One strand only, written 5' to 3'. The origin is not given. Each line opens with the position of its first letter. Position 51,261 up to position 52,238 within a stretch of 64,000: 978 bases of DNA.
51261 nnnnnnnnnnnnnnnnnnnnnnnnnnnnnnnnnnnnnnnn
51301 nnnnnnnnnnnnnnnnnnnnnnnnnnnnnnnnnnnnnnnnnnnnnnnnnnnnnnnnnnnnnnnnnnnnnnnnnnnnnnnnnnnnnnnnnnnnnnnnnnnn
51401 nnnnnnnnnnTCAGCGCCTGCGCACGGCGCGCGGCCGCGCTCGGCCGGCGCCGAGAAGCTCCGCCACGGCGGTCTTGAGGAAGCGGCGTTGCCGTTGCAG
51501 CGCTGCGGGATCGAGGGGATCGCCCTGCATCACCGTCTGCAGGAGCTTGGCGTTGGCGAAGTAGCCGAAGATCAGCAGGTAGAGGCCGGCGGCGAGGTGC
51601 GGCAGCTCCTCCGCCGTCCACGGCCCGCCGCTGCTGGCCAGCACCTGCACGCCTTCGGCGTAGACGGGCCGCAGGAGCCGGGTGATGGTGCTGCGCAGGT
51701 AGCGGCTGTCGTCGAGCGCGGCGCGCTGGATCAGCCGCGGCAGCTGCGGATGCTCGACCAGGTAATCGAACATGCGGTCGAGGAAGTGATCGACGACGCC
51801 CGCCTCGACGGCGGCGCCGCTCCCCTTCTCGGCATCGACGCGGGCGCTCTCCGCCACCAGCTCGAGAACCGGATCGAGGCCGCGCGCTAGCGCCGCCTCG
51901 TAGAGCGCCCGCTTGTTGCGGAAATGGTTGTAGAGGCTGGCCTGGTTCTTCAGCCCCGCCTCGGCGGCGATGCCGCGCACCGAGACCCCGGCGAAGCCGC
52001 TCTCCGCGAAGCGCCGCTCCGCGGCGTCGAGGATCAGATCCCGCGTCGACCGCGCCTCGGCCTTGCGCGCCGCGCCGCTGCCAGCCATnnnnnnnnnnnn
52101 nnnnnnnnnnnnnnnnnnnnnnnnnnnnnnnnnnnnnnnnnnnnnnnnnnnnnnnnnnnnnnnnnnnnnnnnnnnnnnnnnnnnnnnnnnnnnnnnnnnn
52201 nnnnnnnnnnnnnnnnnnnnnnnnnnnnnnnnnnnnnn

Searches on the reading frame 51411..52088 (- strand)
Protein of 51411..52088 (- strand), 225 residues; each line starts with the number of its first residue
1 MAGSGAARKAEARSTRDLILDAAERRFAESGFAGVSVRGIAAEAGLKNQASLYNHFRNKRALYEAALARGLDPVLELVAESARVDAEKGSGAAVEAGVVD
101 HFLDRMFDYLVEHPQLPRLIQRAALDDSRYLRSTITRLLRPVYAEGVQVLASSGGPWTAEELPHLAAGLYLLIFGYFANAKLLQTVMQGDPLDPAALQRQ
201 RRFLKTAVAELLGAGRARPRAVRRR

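Call 7: search_protein_families(library=pfam, proteins=[window:51411-52088:-])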
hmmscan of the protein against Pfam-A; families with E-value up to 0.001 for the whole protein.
window:51411-52088:- (225 aa): 2 families
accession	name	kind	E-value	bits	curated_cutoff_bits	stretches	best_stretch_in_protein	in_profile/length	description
PF00440.29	TetR_N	-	1.8e-13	50.5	24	1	19-66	1-47/47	Bacterial regulatory proteins, tetR family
PF17938.6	TetR_C_29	-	7.7e-06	26.5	26.2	1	100-208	6-119/119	Tetracyclin repressor-like, C-terminal domain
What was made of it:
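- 51411..52088 (-): tetR: 225-aa TetR-family regulator of an uncharacterised subfamily. PF00440 at 1.8e-13 and TetR_C_29 (call 7).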

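Call 10: find_homologous_proteins(query=window:51411-52088:-, max_evalue=1e-10)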
Query window:51411-52088:- (225 aa): 1163 proteins with E <= 1e-10 among 8000 candidates; the best 120 are listed.
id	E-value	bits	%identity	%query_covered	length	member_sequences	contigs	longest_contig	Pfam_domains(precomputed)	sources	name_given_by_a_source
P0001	4.5e-137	473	100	100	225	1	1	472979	PF00440.30,PF17938.7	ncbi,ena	-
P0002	2.1e-86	307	70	95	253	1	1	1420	PF00440.30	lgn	-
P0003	7.0e-85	302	72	90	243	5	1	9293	PF00440.30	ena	-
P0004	1.8e-84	301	68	99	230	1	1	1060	PF00440.30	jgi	jgi:TetR/AcrR family transcriptional regulator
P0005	3.2e-84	300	66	95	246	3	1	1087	PF00440.30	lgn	-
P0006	3.9e-84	300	65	97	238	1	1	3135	PF00440.30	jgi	jgi:TetR/AcrR family transcriptional regulator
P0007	5.5e-84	299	68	93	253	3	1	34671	PF00440.30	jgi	jgi:TetR/AcrR family transcriptional regulator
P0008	1.6e-83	298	71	91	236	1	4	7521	PF00440.30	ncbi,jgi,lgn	jgi:AcrR family transcriptional regulator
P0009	1.6e-83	298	70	90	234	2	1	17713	PF00440.30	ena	-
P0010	3.4e-83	297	68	100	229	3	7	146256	PF00440.30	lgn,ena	-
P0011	3.6e-83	297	69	93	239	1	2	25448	PF00440.30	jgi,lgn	jgi:AcrR family transcriptional regulator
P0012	7.0e-83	296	68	89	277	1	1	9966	PF00440.30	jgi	jgi:TetR/AcrR family transcriptional regulator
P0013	1.2e-82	295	67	95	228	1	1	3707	PF00440.30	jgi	jgi:TetR/AcrR family transcriptional regulator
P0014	1.9e-82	294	68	94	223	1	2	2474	PF00440.30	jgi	jgi:AcrR family transcriptional regulator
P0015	2.4e-82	294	66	100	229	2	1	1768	PF00440.30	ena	-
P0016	4.2e-82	293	67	95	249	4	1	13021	PF00440.30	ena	-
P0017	6.7e-82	292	65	97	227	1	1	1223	PF00440.30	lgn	-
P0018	7.3e-82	292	68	93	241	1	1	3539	PF00440.30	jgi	jgi:AcrR family transcriptional regulator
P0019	8.2e-82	292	65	100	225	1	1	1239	PF00440.30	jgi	-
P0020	9.1e-82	292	68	96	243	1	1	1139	PF00440.30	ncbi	ncbi:MAG: TetR/AcrR family transcriptional regulator [Gaiellaceae bacterium]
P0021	1.8e-81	291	66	96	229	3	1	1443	PF00440.30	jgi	jgi:AcrR family transcriptional regulator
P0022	2.7e-81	290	67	93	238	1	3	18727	PF00440.30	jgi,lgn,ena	-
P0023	3.6e-81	290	69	92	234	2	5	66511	PF00440.30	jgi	jgi:AcrR family transcriptional regulator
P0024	6.2e-81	289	65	95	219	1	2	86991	PF00440.30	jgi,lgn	jgi:AcrR family transcriptional regulator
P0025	7.2e-81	289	66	94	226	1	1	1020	PF00440.30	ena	-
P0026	7.8e-81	289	65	100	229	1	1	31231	PF00440.30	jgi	jgi:TetR/AcrR family transcriptional regulator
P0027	7.8e-81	289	66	92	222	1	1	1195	PF00440.30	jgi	-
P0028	8.7e-81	289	67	94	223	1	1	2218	PF00440.30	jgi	jgi:AcrR family transcriptional regulator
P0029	9.9e-81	289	66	95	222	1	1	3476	PF00440.30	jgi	jgi:AcrR family transcriptional regulator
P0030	1.1e-80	288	68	95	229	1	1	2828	PF00440.30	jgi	jgi:AcrR family transcriptional regulator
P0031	1.2e-80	288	66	95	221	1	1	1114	PF00440.30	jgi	jgi:AcrR family transcriptional regulator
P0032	1.5e-80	288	66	94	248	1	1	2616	PF00440.30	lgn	-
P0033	2.9e-80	287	65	95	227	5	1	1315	PF00440.30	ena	-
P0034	3.4e-80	287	65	98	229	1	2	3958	PF00440.30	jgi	jgi:AcrR family transcriptional regulator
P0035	4.0e-80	287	65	98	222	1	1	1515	PF00440.30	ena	-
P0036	4.8e-80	286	66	94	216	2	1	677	PF00440.30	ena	-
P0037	6.5e-80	286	64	97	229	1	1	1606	PF00440.30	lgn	-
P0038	7.5e-80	286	67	95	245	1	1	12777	PF00440.30,PF17938.7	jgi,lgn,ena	-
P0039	8.2e-80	286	65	94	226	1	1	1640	PF00440.30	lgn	-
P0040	9.0e-80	285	65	100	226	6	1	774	PF00440.30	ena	-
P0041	1.0e-79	285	66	96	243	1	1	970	PF00440.30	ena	-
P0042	1.2e-79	285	65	97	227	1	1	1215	PF00440.30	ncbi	-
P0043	1.2e-79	285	66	93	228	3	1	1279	PF00440.30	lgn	-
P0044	1.2e-79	285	65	95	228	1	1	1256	PF00440.30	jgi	jgi:AcrR family transcriptional regulator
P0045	2.0e-79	284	67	95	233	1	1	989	PF00440.30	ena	-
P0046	2.5e-79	284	67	93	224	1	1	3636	PF00440.30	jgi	jgi:AcrR family transcriptional regulator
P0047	3.8e-79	283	68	94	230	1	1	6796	PF00440.30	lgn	-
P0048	3.9e-79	283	65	95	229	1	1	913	PF00440.30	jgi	jgi:AcrR family transcriptional regulator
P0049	4.1e-79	283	63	97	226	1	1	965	PF00440.30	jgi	jgi:AcrR family transcriptional regulator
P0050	5.1e-79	283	66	99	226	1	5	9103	PF00440.30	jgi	jgi:AcrR family transcriptional regulator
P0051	5.3e-79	283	66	90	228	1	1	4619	PF00440.30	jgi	jgi:AcrR family transcriptional regulator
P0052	6.7e-79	283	66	95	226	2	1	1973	PF00440.30,PF17938.7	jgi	jgi:AcrR family transcriptional regulator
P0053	6.8e-79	283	66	92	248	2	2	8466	PF00440.30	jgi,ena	-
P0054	7.1e-79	282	68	93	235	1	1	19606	PF00440.30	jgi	jgi:AcrR family transcriptional regulator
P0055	7.4e-79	282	65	99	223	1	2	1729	PF00440.30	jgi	jgi:AcrR family transcriptional regulator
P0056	8.7e-79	282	63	100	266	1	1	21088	PF00440.30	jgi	jgi:AcrR family transcriptional regulator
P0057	8.9e-79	282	64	95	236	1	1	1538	PF00440.30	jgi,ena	-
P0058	8.9e-79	282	66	92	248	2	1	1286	PF00440.30,PF17938.7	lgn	-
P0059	1.0e-78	282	63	100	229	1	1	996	PF00440.30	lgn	-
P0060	1.1e-78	282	64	95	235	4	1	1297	PF00440.30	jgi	jgi:AcrR family transcriptional regulator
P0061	1.1e-78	282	63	99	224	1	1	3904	PF00440.30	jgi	jgi:AcrR family transcriptional regulator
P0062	1.3e-78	282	63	95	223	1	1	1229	PF00440.30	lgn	-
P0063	1.4e-78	281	67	89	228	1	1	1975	PF00440.30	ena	-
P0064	1.8e-78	281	66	92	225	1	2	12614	PF00440.30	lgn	-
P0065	2.3e-78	281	66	93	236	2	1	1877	PF00440.30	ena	-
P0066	2.4e-78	281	66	97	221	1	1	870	PF00440.30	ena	-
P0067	3.3e-78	280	65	96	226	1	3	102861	PF00440.30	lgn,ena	-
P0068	3.4e-78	280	65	95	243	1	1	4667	PF00440.30,PF17938.7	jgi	jgi:AcrR family transcriptional regulator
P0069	3.8e-78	280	63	92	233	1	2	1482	PF00440.30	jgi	jgi:AcrR family transcriptional regulator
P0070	4.4e-78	280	62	100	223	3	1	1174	PF00440.30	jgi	jgi:AcrR family transcriptional regulator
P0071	4.9e-78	280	63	97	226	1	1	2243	PF00440.30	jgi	-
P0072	6.2e-78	279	67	89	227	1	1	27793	PF00440.30,PF17938.7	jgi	jgi:TetR/AcrR family transcriptional regulator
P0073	6.5e-78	279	63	95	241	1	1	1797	PF00440.30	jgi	jgi:AcrR family transcriptional regulator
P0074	7.2e-78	279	66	98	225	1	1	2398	PF00440.30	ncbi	-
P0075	7.7e-78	279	63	97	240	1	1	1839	PF00440.30,PF17938.7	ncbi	-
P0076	8.1e-78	279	63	96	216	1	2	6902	PF00440.30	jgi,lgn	-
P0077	9.3e-78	279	65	93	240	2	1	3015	PF00440.30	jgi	-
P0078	1.2e-77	278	67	90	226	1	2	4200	PF00440.30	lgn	-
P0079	1.3e-77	278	64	94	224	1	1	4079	PF00440.30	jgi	jgi:TetR/AcrR family transcriptional regulator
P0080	1.6e-77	278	65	95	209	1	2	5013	PF00440.30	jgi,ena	-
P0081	1.8e-77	278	64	92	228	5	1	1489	PF00440.30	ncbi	-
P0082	1.8e-77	278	65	92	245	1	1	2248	PF00440.30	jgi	jgi:AcrR family transcriptional regulator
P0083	2.1e-77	278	67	92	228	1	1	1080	PF00440.30,PF17938.7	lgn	-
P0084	2.1e-77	278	66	93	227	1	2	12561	PF00440.30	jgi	jgi:AcrR family transcriptional regulator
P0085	2.2e-77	278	67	91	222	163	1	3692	PF00440.30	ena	-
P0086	2.9e-77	277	65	93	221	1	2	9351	PF00440.30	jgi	jgi:AcrR family transcriptional regulator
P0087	3.0e-77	277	65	90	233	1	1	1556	PF00440.30,PF17938.7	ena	-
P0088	3.2e-77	277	69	87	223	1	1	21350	PF00440.30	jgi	jgi:AcrR family transcriptional regulator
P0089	4.3e-77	277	64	93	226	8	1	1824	PF00440.30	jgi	jgi:AcrR family transcriptional regulator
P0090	4.4e-77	277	63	95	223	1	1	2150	PF00440.30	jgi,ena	-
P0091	4.4e-77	277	61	100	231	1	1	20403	PF00440.30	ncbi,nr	ncbi:MAG: TetR/AcrR family transcriptional regulator [Deltaproteobacteria bacterium]|nr:TetR/AcrR fa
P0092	4.5e-77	277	64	95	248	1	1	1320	PF00440.30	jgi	-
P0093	4.7e-77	277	66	90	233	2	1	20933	PF00440.30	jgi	jgi:AcrR family transcriptional regulator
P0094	5.0e-77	276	63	98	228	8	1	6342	PF00440.30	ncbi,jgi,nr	ncbi:MAG TPA: TetR family transcriptional regulator [Candidatus Binatus sp.]|nr:TetR family transcri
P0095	5.0e-77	276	63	96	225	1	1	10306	PF00440.30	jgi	jgi:AcrR family transcriptional regulator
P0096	5.2e-77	276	62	100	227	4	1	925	PF00440.30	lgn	-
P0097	6.4e-77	276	63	100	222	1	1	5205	PF00440.30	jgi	jgi:AcrR family transcriptional regulator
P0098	6.7e-77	276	67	91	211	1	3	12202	PF00440.30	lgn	-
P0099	7.2e-77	276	63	92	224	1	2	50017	PF00440.30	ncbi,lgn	-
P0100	7.5e-77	276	66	96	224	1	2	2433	PF00440.30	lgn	-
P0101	7.6e-77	276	66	94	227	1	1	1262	PF00440.30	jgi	jgi:AcrR family transcriptional regulator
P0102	7.6e-77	276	67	92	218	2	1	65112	PF00440.30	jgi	jgi:AcrR family transcriptional regulator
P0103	8.8e-77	276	65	96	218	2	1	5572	PF00440.30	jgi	-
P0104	9.7e-77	275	66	90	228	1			PF00440.30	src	-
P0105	1.2e-76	275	62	100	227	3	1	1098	PF00440.30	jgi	jgi:AcrR family transcriptional regulator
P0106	1.2e-76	275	63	99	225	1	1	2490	PF00440.30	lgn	-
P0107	1.4e-76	275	61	96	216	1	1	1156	PF00440.30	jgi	-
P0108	1.4e-76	275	63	94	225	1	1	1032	PF00440.30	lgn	-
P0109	1.5e-76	275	65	90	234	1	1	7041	PF00440.30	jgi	jgi:AcrR family transcriptional regulator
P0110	1.5e-76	275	63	96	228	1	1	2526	PF00440.30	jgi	-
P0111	1.6e-76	275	62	99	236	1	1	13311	PF00440.30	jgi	jgi:AcrR family transcriptional regulator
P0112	1.6e-76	275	64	93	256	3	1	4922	PF00440.30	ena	-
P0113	1.7e-76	275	62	99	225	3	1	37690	PF00440.30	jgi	jgi:AcrR family transcriptional regulator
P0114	1.7e-76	275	62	96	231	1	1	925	PF00440.30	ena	-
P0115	2.0e-76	274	67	89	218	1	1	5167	PF00440.30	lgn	-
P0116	2.1e-76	274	64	95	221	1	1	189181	PF00440.30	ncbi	ncbi:MAG: TetR/AcrR family transcriptional regulator [Candidatus Binatia bacterium]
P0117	2.2e-76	274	63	92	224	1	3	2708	PF00440.30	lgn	-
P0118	2.2e-76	274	59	100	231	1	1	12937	PF00440.30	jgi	jgi:AcrR family transcriptional regulator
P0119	2.3e-76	274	65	94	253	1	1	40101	PF00440.30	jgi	jgi:AcrR family transcriptional regulator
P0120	2.4e-76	274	66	90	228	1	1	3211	PF00440.30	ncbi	-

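Call 14: find_related_loci(query=A1, collection=genome_contigs, flank=5000)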
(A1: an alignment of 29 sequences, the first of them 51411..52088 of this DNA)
Query A1 (225 aa) in genome_contigs; peptide patterns used: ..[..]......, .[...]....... (x = any residue, [..] = any of these).
90 stretches matched a pattern; 76 encode a relative of the query (tblastn E <= 1e-3); 74 distinct loci.
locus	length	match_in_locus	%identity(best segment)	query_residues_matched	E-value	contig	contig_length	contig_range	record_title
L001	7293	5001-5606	71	8-212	1e-88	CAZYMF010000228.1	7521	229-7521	MAG TPA_asm: uncultured Candidatus Binatia bacterium isolate SRP214966_co3_99 genome assembly, contig: NODE_17707_length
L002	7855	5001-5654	65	1-223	1e-86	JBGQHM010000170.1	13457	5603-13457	MAG: Candidatus Binatia bacterium isolate OBJ2_061818_070_72 k141_2588579_length_13457_cov_15.0889, whole genome shotgun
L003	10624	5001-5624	64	3-215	6e-82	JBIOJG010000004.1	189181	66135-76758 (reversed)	MAG: Candidatus Binatia bacterium isolate GcC5-6 k141_760991_length_189181_cov_139.0000, whole genome shotgun sequence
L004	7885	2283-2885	63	8-214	3e-82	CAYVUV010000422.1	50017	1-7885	MAG TPA_asm: uncultured Candidatus Binatia bacterium isolate binchicken_co200_21 genome assembly, contig: k141_598745, w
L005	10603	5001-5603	63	4-213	5e-82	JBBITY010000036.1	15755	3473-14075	MAG: Desulfurellales bacterium isolate PLS170224_bin_407 NODE_1299_length_15755_cov_3.762102, whole genome shotgun seque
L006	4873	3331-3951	64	8-215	7e-82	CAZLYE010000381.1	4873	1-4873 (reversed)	MAG TPA_asm: uncultured Candidatus Binatia bacterium isolate binchicken_co279_102 genome assembly, contig: k141_1399176,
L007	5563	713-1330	62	1-214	2e-80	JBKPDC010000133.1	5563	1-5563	MAG: Thermodesulfobacteriota bacterium isolate GB_EKS_MAG_00034 GB_EKS_000001267409, whole genome shotgun sequence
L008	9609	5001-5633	62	4-223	3e-80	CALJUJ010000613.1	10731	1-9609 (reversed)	MAG TPA_asm: uncultured bacterium isolate SRR7515933_bin.87_CONCOCT_v1.1_MAG genome assembly, contig: ERZ869942.3484, wh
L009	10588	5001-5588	64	7-213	4e-80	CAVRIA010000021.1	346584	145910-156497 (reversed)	MAG: uncultured bacterium isolate MFD05684.bin.1.163 genome assembly, contig: contig_81828, whole genome shotgun sequenc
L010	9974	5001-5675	61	1-224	6e-80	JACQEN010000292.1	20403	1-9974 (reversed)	MAG: Deltaproteobacteria bacterium isolate NC_groundwater_1022_Pr1_S-0.65um_62_10 Montesol18_Sp65_coassembly_scaffold_13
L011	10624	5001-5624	61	6-220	2e-79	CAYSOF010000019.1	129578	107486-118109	MAG TPA_asm: uncultured Candidatus Binatia bacterium isolate binchicken_co179_115 genome assembly, contig: NODE_631_leng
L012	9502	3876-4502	61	1-213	4e-79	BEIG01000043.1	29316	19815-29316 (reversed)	Bacterium HR30 DNA, contig: NODE_515_43, isolate: HRbin30, whole genome shotgun sequence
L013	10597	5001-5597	62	4-213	3e-79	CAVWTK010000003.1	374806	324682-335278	MAG: uncultured bacterium isolate MFD05442.bin.2.281 genome assembly, contig: contig_25483, whole genome shotgun sequenc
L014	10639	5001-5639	61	6-225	3e-79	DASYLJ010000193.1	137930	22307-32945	MAG TPA_asm: Candidatus Binatia bacterium isolate SMAG_U4345 k141_4056302, whole genome shotgun sequence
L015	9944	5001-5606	64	11-219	8e-79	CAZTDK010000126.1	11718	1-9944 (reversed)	MAG TPA_asm: uncultured Candidatus Binatia bacterium isolate binchicken_co54_374 genome assembly, contig: NODE_9946_leng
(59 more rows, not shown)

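Call 16: find_encoding_contigs(protein=P0001, flank=10000, max_places=2)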
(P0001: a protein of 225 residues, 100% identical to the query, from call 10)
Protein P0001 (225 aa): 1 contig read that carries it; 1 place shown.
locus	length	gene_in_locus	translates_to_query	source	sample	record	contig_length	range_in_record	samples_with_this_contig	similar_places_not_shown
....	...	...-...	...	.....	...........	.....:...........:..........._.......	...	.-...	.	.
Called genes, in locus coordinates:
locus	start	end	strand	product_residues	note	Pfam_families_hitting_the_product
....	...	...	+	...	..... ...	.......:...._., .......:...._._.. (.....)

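Call 17: search_solved_structures(query=window:51411-52088:-, max_evalue=0.001)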
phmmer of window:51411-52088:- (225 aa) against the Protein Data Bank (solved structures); distinct sequences matched with E-value up to 0.001: 81 (the best 60 are shown).
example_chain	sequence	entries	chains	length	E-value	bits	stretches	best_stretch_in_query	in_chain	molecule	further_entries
5e57_A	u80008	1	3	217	1.2e-08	38.3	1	12-92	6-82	Transcription regulator AmtR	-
2fbq_A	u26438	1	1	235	2.3e-08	37.4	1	14-77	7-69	probable transcriptional regulator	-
7jnp_A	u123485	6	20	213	3e-08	37.1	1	8-107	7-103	HTH-type transcriptional regulator MtrR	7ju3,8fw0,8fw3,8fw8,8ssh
6of0_A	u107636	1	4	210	4.5e-08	36.5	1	9-107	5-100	HTH-type transcriptional regulator MtrR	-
3vib_A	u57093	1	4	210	4.9e-08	36.4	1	9-107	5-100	MtrR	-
9b7y_A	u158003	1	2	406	1.5e-07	34.8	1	13-73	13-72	Transcriptional repressor Mce3R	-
2wui_A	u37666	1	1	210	7.5e-07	32.5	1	8-86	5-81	TRANSCRIPTIONAL REGULATOR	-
6mj1_A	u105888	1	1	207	1.4e-06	31.6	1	14-195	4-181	Probable HTH-type transcriptional regulator YttP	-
2hyt_A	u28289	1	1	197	2.5e-06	30.8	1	8-186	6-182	TetR-family transcriptional regulator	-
3vpr_A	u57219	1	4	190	2.9e-06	30.6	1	14-68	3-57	Transcriptional regulator, TetR family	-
8wrf_A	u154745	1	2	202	3.1e-06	30.4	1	15-68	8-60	Probable transcriptional regulator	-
8v90_A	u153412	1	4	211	3.4e-06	30.3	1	8-67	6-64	HTH-type transcriptional regulator TtgR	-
4g12_A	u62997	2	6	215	4.8e-06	29.9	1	8-111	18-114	Probable transcriptional regulatory protein (Probably TETR-FAMILY)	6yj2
4af5_A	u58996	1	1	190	5.2e-06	29.7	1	13-89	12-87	HTH-TYPE TRANSCRIPTIONAL REPRESSOR ACNR COMPND 2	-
4ac6_A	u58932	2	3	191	5.3e-06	29.7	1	13-89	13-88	HTH-TYPE TRANSCRIPTIONAL REPRESSOR ACNR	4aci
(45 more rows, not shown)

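Call 18: search_protein_families(library=ncbifam, proteins=[window:51411-52088:-], max_evalue=0.00001)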
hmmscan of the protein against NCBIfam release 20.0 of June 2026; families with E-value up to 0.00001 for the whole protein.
window:51411-52088:- (225 aa): 9 families
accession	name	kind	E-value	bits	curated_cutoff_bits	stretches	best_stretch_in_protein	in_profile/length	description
NF037937.1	septum_RefZ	equivalog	1.4e-12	47.9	180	1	17-136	2-115/195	forespore capture DNA-binding protein RefZ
NF053516.1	TranRepPrsAVib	equivalog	3.5e-11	43.3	300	1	12-79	4-70/208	TetR family transcriptional repressor PsrA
NF051852.1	efflux_TF_MtrR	exception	8e-10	38.8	280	1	9-83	5-78/205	multidrug efflux system transcriptional repressor MtrR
NF041196.1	ScbR_bind_reg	equivalog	1.1e-09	38.7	150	1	12-82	4-73/191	ScbR family autoregulator-binding transcription factor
NF050111.1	TransRegSACE7040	equivalog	1.7e-09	37.8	250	1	16-151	3-130/186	SACE_7040 family transcriptional regulator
NF007949.0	PRK10668.1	equivalog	3.4e-09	36.5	271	1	9-68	6-64/216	multidrug efflux transporter transcriptional repressor AcrR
TIGR03613.1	RutR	equivalog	2.3e-07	30.9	368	1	11-151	5-136/202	pyrimidine utilization regulatory protein R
NF008402.0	PRK11202.1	equivalog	5e-07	29.6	151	1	8-151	5-141/211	HTH-type transcriptional repressor FabR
NF007430.0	PRK09975.1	equivalog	3.5e-06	26.3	274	1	9-84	6-79/220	acrEF/envCD operon transcriptional regulator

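Call 41: predict_structure(alignment_id=A1)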
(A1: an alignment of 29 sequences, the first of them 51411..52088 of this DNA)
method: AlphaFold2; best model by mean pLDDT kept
length: 225 residues; sequences in the alignment: 29
mean_pLDDT: 88.7   pTM: 0.82
mean pLDDT of the five models: 88.7, 87.8, 87.7, 85.9, 85.6
residues with pLDDT >= 90: 154; 70-90: 48; 50-70: 17; < 50: 6
segments of 3 or more residues with pLDDT < 50: 1-5
pLDDT, mean of each block of 10 residues (from residue 1): 49 88 96 96 96 96 95 93 85 81 96 95 83 89 90 91 94 95 95 97 94 70 63
secondary structure, 60 per line:
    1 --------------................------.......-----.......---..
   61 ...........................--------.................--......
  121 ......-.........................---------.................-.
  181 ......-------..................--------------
elements in order: H15-30 H37-43 H49-55 H59-87 H96-112 H115-126 H128-152 H162-178 H180-186 H194-211
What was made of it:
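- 51411..52088 (-): The AF2 model has pLDDT 88.7 and is all-helical (call 41).
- On TetR family transcriptional regulators: The AF2 model has 10 helices and pLDDT 88.7 (call 41).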

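Call 45: fold_search(model_id=the predicted structure, library=pdb)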
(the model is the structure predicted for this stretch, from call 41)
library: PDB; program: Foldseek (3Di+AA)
matches with E <= 10: 775; with E <= 0.001: 221
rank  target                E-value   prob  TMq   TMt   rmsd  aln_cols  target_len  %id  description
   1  6yj2_A                8.7e-06  1.00  0.63  0.74   4.1       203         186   23  Structural and DNA binding studies of the transcriptional repressor Rv2506 (BkaR) from Mycobacterium tuberculosis supp (released 2021-04-14)
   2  6yj2_C                9.1e-06  1.00  0.62  0.73   4.2       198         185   22  Structural and DNA binding studies of the transcriptional repressor Rv2506 (BkaR) from Mycobacterium tuberculosis supp (released 2021-04-14)
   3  4jyk_B                1.1e-05  1.00  0.67  0.75   3.7       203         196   22  Structure of E. coli Transcriptional Regulator RutR with bound uracil (released 2013-08-14)
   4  2qtq_D                1.5e-05  1.00  0.65  0.72   4.1       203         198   18  Crystal structure of a predicted dna-binding transcriptional regulator (saro_1072) from novosphingobium aromaticivoran (released 2007-08-21)
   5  3bhq_A                1.5e-05  1.00  0.51  0.56   5.5       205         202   18  CRYSTAL STRUCTURE OF A PUTATIVE TETR-FAMILY TRANSCRIPTIONAL REGULATOR (MLR_4833) FROM MESORHIZOBIUM LOTI MAFF303099 AT (released 2007-12-11)
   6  2qtq_B                2.1e-05  1.00  0.57  0.64   5.1       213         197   19  Crystal structure of a predicted dna-binding transcriptional regulator (saro_1072) from novosphingobium aromaticivoran (released 2007-08-21)
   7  3loc_A                2.2e-05  1.00  0.64  0.71   3.6       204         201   20  Crystal structure of putative transcriptional regulator ycdc (released 2010-03-16)
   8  2id6                  2.9e-05  1.00  0.56  0.61   5.8       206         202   20  Crystal structure of transcriptional regulator (tm1030) at 1.75A resolution (released 2007-08-28)
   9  9i1x_A                3.0e-05  1.00  0.67  0.67   4.2       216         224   18  Crystal structure of the E. coli TetR family regulator CecR (released 2025-11-26)
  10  8sua                  3.0e-05  1.00  0.58  0.65   5.1       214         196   18  Structure of M. baixiangningiae DarR-ligand complex (released 2023-11-01)
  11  6mj1                  3.4e-05  1.00  0.63  0.70   4.6       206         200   21  Crystal structure of RefZ (regulator of FtsZ) from Bacillus subtilis (released 2019-03-20)
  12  3geu_A                3.4e-05  1.00  0.56  0.65   4.7       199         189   20  Crystal Structure of IcaR from Staphylococcus aureus, a member of the tetracycline repressor protein family (released 2009-03-10)
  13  4xk4_C                3.6e-05  1.00  0.62  0.69   4.5       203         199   19  E. coli transcriptional regulator RUTR with dihydrouracil (released 2015-05-13)
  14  6hrw_B                3.6e-05  1.00  0.51  0.57   5.6       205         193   18  EthR2 in complex with compound 1 (BDM14272) (released 2019-02-27)
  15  2uxh_B                3.7e-05  1.00  0.59  0.63   4.9       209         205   22  TtgR in complex with Quercetin (released 2007-05-08)
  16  2fbq                  3.9e-05  1.00  0.63  0.66   4.4       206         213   21  The crystal structure of transcriptional regulator PA3006 (released 2005-12-20)
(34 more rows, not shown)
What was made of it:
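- Closest known: PsrA, TetR-family fatty-acid-responsive regulator of Pseudomonas. Same: PsrA/PA3006 (2fbq) is among the best PDB sequence and fold hits (calls 17, 45), and a Vibrio PsrA model is the second-best NCBIfam hit (call 18).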
